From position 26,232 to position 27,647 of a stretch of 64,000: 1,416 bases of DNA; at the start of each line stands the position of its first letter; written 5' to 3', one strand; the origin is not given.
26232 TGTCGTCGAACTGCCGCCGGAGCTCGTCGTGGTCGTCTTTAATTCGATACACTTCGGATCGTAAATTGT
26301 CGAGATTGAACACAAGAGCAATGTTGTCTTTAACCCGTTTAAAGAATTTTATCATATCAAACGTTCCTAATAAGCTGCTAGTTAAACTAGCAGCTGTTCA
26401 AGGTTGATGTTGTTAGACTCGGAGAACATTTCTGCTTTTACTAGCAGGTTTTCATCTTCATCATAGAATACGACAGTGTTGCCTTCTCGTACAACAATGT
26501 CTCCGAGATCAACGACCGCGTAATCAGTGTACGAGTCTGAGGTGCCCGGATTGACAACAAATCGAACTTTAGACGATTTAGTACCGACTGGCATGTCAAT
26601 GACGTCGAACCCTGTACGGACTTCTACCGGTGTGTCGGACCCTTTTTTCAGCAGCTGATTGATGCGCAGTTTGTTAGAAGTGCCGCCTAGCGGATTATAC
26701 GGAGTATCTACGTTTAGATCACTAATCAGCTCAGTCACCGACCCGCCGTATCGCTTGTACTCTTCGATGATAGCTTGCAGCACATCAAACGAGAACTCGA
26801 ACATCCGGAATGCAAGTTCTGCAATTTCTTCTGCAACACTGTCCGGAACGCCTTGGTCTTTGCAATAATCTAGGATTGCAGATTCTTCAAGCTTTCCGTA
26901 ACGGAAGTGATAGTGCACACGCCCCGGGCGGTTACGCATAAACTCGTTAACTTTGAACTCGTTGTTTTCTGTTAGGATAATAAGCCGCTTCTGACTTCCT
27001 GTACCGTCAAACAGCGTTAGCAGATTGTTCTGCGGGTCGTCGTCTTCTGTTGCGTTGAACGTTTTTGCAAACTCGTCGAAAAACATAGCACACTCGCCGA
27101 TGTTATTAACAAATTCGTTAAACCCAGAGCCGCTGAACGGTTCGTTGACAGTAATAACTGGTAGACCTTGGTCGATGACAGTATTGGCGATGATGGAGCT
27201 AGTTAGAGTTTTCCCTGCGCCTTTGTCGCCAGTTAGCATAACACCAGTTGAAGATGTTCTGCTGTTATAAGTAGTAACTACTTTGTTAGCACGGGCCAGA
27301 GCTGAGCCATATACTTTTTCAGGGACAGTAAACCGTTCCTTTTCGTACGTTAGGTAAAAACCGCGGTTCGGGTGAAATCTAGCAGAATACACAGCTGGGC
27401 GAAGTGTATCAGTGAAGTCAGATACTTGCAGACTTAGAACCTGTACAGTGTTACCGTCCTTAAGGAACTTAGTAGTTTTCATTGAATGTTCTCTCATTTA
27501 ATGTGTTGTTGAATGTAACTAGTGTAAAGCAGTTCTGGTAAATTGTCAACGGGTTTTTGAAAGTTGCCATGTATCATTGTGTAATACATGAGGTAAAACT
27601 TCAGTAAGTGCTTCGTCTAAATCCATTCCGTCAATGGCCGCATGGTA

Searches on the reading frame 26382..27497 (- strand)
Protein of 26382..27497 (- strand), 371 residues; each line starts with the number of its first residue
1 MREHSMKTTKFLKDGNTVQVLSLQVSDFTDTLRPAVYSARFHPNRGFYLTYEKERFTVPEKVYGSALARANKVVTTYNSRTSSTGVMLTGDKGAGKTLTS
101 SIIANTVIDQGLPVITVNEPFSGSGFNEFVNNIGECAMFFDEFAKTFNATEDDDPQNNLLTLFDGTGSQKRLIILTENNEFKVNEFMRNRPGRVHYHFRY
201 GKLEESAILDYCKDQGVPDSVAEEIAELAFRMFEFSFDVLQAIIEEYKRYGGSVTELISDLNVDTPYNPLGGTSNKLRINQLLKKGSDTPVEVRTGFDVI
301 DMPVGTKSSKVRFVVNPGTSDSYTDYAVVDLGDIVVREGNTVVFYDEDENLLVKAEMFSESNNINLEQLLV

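Call 103: search_protein_families(library=pfam, proteins=[window:26382-27497:-], max_evalue=0.01)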
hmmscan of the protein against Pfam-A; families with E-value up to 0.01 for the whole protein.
window:26382-27497:- (371 aa): 3 families
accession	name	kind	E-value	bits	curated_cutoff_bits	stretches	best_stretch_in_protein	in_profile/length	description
PF00004.35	AAA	-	6.7e-08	33.5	21.2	1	86-197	1-126/131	ATPase family associated with various cellular activities (AAA)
PF20720.3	nSTAND3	-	0.00025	21.2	27.2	1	86-176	20-109/155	Novel STAND NTPase 3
PF20306.3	Sp-DndD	-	0.008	16.7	27.2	0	204-231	2-29/51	Small protein found in certain Dnd DNA modification systems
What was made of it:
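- Tried and rejected: A nearby AAA protein (26382-27497) as a possible phage unfoldase: only a weak generic AAA hit, not ClpX-like (call 103).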
